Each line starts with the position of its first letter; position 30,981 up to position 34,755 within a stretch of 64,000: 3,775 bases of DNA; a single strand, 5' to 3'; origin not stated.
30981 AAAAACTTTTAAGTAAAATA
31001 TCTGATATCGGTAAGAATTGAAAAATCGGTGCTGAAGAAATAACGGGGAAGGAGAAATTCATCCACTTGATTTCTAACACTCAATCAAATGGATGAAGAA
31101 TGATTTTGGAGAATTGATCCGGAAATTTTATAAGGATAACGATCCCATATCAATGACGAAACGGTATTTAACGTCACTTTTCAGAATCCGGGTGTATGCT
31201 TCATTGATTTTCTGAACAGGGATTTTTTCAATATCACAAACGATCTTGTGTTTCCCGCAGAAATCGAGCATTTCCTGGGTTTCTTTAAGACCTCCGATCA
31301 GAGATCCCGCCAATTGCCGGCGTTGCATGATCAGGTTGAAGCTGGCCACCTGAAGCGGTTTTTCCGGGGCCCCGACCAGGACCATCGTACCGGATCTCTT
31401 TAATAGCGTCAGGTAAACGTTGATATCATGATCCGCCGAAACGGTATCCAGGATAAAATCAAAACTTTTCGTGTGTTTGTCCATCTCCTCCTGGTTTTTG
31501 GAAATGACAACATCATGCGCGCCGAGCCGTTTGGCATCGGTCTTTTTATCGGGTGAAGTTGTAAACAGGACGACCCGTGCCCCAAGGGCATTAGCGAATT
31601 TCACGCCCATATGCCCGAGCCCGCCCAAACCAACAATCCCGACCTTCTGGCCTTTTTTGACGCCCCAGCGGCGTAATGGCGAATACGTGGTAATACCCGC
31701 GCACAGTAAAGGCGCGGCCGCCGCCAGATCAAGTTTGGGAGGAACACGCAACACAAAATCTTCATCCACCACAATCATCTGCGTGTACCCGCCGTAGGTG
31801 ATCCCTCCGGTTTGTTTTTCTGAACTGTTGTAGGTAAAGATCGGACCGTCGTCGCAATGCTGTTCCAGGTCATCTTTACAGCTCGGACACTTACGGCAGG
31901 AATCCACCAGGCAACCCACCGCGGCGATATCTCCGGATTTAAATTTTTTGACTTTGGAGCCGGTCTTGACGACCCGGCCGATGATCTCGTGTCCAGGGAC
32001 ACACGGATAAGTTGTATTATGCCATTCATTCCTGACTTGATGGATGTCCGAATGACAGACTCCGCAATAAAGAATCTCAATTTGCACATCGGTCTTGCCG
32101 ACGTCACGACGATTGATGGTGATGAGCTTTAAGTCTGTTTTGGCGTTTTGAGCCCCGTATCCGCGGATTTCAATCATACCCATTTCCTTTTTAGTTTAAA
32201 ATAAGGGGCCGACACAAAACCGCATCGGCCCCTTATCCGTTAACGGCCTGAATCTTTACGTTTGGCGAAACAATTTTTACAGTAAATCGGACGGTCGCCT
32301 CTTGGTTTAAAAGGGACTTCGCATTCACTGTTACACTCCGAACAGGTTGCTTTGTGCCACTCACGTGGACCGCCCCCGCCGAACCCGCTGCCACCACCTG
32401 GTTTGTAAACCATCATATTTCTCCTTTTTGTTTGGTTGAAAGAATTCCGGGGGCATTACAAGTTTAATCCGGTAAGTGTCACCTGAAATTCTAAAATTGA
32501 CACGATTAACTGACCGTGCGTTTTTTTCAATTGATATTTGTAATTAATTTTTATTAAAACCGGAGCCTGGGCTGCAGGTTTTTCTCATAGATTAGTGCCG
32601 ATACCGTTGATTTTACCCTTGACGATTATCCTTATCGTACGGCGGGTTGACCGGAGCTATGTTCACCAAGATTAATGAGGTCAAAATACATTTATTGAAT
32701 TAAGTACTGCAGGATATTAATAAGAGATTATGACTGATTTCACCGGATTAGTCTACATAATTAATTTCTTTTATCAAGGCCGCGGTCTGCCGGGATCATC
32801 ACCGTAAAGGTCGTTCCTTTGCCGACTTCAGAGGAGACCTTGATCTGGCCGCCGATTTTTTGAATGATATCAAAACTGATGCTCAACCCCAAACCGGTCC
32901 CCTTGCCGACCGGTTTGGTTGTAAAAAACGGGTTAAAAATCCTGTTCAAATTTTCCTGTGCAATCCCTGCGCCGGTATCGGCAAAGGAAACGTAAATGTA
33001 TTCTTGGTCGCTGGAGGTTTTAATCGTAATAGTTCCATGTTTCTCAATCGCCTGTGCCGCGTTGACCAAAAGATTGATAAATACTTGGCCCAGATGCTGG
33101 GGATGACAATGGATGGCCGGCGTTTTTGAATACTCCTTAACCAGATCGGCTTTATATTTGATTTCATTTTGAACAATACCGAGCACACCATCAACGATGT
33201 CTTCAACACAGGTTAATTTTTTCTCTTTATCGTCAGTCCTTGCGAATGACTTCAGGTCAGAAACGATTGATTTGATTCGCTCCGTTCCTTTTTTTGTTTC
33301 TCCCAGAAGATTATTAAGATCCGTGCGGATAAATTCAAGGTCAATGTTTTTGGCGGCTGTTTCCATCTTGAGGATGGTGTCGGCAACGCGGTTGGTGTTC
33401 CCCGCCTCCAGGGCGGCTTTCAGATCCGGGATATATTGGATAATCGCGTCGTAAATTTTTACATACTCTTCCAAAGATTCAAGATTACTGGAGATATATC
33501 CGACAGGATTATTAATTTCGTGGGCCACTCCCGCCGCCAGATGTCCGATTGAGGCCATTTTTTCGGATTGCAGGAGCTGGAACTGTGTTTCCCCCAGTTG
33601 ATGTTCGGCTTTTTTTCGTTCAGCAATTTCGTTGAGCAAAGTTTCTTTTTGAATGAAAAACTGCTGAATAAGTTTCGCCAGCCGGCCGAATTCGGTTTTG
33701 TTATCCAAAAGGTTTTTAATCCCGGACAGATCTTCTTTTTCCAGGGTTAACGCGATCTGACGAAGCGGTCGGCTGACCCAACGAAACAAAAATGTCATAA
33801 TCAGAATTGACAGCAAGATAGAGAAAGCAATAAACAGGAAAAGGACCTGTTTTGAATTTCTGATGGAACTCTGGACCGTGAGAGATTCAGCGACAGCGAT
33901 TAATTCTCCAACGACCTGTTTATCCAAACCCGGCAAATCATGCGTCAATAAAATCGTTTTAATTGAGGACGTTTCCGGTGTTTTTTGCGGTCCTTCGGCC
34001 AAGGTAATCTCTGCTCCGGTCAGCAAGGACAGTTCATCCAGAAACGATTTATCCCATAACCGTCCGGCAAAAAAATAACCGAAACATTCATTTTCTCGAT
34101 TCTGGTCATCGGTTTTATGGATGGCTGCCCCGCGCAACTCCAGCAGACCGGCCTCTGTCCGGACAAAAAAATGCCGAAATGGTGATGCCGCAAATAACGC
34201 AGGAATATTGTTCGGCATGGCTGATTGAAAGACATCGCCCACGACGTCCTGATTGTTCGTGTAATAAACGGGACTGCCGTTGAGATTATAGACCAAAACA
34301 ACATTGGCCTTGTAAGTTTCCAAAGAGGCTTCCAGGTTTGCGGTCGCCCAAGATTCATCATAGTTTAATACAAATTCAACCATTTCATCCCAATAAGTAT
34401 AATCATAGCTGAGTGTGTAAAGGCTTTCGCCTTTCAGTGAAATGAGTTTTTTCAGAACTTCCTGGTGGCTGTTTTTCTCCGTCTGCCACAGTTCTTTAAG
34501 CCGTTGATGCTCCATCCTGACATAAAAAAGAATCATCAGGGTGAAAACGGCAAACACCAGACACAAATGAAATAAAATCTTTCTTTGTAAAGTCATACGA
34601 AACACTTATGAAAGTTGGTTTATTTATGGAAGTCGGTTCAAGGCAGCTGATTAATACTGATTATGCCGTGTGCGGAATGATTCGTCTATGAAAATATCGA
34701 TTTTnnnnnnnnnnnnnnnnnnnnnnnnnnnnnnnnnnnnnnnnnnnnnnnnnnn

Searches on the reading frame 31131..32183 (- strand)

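Call 41: search_protein_families(library=pfam, proteins=[window:31131-32183:-], max_evalue=0.001)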
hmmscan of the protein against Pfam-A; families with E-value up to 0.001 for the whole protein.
window:31131-32183:- (351 aa): 6 families
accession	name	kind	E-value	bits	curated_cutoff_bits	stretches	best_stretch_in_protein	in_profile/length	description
PF00107.32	ADH_zinc_N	-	2.8e-26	92.4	31.8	1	188-309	1-127/129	Zinc-binding dehydrogenase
PF08240.17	ADH_N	-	1.9e-25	89.6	23.5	1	29-148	1-103/104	Alcohol dehydrogenase GroES-like domain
PF13602.12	ADH_zinc_N_2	-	1e-06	30.1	27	1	220-333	1-123/134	Zinc-binding dehydrogenase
PF01262.27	AlaDh_PNT_C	-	9.9e-06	25.6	23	1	177-248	27-100/214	Alanine dehydrogenase/PNT, C-terminal domain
PF02826.25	2-Hacid_dh_C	-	7.7e-05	22.6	25.1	1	177-225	35-83/178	D-isomer specific 2-hydroxyacid dehydrogenase, NAD binding domain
PF22660.2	RS_preATP-grasp-like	-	0.0002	22.1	27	0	179-239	2-61/98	Ribonucleotide synthetase preATP-grasp domain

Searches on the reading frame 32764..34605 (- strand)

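Call 41: search_protein_families(library=pfam, proteins=[window:32764-34605:-], max_evalue=0.001)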
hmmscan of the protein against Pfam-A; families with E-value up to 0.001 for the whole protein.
window:32764-34605:- (614 aa): 4 families
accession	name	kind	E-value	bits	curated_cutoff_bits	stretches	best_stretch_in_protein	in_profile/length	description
PF02518.31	HATPase_c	-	6.8e-25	88.1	26.4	1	502-607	3-110/111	Histidine kinase-, DNA gyrase B-, and HSP90-like ATPase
PF05228.19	CHASE4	-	4.6e-19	69.4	26.2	1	58-202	5-139/140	CHASE4 domain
PF00512.31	HisKA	-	4.6e-06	27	26.9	0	354-380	3-29/66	His Kinase A (phospho-acceptor) domain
PF14501.12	HATPase_c_5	-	5.1e-05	23.6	22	1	504-594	5-92/102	GHKL domain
